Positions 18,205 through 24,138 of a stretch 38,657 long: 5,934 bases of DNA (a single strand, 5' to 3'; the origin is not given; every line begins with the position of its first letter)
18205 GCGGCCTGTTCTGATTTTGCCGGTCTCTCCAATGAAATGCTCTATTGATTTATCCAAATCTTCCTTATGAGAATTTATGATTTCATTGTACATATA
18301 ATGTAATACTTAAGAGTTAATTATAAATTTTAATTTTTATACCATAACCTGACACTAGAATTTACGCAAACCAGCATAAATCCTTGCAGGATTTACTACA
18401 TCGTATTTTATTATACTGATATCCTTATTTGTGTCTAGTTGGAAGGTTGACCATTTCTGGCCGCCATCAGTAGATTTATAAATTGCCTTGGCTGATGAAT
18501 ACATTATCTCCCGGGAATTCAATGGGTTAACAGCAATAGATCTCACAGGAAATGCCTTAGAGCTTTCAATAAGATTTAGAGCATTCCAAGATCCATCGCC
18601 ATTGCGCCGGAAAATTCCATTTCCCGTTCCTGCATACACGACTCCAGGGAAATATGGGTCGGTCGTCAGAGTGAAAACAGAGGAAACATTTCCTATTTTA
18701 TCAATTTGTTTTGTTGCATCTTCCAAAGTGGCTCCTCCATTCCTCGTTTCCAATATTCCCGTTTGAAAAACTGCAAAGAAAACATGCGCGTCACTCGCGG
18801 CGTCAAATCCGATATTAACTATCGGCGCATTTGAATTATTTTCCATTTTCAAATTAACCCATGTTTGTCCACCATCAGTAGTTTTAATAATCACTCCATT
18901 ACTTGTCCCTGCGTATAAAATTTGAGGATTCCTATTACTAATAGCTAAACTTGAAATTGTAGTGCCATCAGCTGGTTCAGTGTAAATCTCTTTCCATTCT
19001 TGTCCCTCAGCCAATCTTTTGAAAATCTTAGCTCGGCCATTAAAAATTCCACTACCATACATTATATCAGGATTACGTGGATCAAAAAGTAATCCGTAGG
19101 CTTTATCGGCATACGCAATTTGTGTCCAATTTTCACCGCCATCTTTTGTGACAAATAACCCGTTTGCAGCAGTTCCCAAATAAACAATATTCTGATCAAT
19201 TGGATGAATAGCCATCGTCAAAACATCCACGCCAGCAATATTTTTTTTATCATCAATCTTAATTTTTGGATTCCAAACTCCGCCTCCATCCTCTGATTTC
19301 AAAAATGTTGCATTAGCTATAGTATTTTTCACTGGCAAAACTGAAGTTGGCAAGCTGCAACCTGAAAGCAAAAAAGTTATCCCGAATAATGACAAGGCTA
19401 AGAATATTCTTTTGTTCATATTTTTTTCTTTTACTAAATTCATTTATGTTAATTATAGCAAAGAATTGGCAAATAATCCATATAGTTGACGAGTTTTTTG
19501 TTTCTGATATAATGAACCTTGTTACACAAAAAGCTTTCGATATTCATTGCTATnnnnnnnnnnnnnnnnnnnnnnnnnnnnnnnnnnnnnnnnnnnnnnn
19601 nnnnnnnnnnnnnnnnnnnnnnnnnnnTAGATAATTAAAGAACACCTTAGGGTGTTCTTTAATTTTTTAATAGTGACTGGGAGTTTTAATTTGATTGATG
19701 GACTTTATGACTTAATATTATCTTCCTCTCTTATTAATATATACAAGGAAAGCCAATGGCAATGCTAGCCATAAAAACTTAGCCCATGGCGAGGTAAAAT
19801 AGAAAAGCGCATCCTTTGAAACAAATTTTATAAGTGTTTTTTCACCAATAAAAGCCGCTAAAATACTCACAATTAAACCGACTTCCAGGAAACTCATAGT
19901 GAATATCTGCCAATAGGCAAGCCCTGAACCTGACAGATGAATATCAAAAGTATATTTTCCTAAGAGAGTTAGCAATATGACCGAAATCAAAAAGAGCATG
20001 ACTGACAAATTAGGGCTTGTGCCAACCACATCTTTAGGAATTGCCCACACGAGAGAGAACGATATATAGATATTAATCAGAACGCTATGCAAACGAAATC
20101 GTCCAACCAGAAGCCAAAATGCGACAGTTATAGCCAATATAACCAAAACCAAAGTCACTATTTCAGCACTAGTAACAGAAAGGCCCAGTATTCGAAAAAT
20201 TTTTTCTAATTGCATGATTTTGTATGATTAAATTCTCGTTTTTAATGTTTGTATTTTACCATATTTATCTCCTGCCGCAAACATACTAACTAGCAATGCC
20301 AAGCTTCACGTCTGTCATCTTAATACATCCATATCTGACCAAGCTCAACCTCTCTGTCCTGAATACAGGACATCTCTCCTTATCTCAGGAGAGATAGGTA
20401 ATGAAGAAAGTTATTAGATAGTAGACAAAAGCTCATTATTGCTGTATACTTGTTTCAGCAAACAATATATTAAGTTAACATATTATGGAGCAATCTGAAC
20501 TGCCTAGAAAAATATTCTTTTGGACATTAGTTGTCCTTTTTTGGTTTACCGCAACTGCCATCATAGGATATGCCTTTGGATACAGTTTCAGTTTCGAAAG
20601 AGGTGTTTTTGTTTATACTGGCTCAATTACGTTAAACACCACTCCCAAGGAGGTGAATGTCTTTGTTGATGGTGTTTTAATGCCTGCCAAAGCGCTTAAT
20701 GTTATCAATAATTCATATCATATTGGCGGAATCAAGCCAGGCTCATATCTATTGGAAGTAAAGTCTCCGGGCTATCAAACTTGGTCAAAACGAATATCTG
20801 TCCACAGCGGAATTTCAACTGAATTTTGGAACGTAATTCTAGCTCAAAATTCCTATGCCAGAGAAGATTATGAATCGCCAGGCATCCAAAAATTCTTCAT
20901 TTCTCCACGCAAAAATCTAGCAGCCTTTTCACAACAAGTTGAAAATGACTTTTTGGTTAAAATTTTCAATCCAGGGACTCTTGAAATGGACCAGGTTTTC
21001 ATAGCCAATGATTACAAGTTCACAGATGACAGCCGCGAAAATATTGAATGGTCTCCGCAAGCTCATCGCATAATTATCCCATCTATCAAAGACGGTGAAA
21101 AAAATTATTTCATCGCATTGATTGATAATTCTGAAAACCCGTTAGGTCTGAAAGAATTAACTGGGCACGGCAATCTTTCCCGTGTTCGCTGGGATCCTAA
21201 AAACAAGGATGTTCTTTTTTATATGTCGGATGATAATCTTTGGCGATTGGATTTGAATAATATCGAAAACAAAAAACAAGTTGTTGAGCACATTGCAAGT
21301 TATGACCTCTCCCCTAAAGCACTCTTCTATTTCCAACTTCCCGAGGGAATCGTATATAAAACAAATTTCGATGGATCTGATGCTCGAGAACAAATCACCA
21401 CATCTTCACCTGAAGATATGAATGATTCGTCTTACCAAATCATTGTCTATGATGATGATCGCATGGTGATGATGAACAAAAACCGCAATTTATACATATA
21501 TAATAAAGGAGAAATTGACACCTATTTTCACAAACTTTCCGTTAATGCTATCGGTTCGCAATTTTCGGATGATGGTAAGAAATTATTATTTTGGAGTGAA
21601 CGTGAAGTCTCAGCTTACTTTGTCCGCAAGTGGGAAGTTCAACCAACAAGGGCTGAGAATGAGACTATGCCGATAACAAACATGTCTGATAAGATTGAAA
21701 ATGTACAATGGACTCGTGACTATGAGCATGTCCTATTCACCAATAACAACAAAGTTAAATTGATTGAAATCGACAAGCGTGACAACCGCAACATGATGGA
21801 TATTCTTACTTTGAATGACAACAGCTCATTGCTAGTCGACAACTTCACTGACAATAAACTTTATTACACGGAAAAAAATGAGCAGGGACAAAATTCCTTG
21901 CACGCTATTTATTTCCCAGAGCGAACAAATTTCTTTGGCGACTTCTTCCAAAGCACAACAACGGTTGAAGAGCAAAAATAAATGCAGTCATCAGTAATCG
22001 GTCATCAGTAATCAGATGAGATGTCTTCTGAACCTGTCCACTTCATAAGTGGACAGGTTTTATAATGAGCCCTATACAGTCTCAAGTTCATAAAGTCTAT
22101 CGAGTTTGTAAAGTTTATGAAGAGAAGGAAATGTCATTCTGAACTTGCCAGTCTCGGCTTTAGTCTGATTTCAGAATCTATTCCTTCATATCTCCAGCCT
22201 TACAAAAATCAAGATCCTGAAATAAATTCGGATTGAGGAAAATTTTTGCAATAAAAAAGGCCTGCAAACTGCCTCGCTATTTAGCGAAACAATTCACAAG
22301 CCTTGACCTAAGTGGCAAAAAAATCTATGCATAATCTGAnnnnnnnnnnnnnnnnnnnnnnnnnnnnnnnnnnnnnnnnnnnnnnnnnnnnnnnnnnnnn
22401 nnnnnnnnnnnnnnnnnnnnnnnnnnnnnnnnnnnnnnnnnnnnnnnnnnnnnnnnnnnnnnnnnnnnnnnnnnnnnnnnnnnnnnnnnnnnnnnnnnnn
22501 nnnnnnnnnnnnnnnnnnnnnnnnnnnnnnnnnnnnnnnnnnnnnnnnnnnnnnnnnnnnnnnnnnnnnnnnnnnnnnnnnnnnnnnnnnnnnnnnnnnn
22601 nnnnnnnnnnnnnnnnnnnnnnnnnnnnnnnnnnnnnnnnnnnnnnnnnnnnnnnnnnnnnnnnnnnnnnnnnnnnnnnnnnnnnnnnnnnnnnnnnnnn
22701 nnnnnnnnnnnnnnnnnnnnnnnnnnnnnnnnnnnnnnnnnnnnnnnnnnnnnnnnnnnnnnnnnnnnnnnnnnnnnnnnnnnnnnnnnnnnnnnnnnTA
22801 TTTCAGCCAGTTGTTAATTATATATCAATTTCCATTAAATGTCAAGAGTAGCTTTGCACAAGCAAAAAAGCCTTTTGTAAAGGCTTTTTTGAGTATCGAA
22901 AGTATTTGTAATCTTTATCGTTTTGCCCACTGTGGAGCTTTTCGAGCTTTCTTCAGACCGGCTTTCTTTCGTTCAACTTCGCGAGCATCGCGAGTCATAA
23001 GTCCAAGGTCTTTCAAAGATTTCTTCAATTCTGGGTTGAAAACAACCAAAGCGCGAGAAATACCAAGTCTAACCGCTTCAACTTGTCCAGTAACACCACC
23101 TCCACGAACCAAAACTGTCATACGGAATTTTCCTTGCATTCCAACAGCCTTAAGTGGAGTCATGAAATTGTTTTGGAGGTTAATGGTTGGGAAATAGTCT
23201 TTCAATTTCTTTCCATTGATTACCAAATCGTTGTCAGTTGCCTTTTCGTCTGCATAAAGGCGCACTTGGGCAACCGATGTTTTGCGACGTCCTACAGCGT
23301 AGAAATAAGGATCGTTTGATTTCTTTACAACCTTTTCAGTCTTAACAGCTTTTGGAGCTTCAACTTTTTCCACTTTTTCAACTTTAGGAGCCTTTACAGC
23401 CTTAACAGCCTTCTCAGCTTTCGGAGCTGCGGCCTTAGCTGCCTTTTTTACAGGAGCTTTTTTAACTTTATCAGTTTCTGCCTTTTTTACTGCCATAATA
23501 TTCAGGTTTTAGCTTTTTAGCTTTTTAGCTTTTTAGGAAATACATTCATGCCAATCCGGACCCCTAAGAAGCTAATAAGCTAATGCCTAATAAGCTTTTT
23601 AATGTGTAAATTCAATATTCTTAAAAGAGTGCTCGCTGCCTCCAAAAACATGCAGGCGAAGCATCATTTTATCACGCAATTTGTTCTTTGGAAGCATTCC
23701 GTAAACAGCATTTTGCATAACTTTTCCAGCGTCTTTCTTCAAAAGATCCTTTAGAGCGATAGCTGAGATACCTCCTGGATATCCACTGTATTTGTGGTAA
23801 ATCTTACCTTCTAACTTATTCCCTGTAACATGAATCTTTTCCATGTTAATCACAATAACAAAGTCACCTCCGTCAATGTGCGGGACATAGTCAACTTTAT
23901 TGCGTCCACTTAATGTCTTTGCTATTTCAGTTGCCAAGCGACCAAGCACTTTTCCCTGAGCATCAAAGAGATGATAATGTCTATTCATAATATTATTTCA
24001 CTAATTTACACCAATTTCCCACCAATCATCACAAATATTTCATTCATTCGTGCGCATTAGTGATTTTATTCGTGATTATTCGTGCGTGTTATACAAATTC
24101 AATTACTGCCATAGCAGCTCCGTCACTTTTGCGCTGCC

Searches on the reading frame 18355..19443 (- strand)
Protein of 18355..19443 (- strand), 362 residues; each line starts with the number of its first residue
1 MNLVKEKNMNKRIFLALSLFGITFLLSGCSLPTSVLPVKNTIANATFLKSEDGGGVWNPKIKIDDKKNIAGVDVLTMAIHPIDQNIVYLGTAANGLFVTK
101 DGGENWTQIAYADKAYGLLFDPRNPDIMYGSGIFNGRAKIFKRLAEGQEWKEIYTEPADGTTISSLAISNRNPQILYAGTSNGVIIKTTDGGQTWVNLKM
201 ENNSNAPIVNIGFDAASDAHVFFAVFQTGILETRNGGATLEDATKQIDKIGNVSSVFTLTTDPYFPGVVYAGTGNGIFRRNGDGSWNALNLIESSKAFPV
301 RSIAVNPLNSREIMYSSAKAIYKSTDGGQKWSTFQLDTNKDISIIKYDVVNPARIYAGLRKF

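Call 60: search_protein_families(library=pfam, proteins=[window:18355-19443:-])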
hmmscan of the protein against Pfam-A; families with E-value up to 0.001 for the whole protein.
window:18355-19443:- (362 aa): 4 families
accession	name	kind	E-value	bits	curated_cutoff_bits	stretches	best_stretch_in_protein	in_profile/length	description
PF15902.12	Sortilin-Vps10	-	3e-19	69.6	33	2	47-130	3-85/446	Sortilin, neurotensin receptor 3,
PF14870.12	PSII_BNR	-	2.4e-13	50.4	27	2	146-221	218-292/303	Photosynthesis system II assembly factor YCF48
PF02012.26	BNR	-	3.3e-06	26.7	27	0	97-107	1-11/12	BNR/Asp-box repeat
PF24316.1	Tli3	-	8e-05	23.4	27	0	181-206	82-107/129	T6SS Tli3 immunity protein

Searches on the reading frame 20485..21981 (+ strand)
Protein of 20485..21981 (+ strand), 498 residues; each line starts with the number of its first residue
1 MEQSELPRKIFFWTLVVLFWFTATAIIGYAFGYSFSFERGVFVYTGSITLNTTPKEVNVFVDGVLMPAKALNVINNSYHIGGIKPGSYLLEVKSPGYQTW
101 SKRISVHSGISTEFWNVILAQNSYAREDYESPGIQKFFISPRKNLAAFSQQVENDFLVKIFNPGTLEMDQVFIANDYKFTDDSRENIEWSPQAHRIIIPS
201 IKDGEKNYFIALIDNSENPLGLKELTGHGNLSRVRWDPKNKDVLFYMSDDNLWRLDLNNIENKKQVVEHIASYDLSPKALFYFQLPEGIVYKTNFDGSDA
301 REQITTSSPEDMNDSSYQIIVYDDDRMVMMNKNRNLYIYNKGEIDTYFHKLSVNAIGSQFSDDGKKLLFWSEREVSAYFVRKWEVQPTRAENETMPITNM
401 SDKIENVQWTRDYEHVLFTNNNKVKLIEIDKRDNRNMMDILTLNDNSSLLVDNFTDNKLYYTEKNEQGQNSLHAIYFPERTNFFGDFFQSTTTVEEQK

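Call 60: search_protein_families(library=pfam, proteins=[window:20485-21981:+])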
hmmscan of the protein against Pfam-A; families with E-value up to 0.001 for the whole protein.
window:20485-21981:+ (498 aa): 2 families
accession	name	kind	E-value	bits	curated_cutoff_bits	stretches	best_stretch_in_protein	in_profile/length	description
PF25174.1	Beta-prop_THOC3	-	5.7e-06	26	305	0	181-271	88-172/272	THOC3 beta-propeller domain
PF08308.17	PEGA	-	2.5e-05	24.5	20.8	1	46-114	2-63/71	PEGA domain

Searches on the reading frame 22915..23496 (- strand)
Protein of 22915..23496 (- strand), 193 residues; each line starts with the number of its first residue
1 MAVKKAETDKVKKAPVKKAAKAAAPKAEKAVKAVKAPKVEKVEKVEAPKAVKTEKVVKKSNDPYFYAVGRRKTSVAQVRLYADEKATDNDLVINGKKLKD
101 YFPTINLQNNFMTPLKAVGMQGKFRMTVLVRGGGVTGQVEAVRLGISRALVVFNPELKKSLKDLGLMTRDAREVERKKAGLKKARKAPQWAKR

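Call 8: search_protein_families(library=pfam, proteins=[window:22915-23496:-])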
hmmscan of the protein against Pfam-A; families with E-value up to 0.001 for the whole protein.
window:22915-23496:- (193 aa): 1 family
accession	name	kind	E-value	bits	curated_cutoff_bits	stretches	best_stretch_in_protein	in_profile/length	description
PF00380.25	Ribosomal_S9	-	5.1e-41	140.4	22.5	1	69-193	1-121/121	Ribosomal protein S9/S16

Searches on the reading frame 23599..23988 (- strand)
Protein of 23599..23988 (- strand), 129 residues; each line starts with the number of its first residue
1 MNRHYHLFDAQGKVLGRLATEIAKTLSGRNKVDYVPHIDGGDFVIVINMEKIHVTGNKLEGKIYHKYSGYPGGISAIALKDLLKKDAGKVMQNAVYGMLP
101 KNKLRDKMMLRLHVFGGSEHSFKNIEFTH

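Call 8: search_protein_families(library=pfam, proteins=[window:23599-23988:-])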
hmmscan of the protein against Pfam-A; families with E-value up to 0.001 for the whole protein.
window:23599-23988:- (129 aa): 1 family
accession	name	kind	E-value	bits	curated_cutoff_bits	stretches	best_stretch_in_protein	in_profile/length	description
PF00572.24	Ribosomal_L13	-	3e-41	140.7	23.8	1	3-120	1-118/119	Ribosomal protein L13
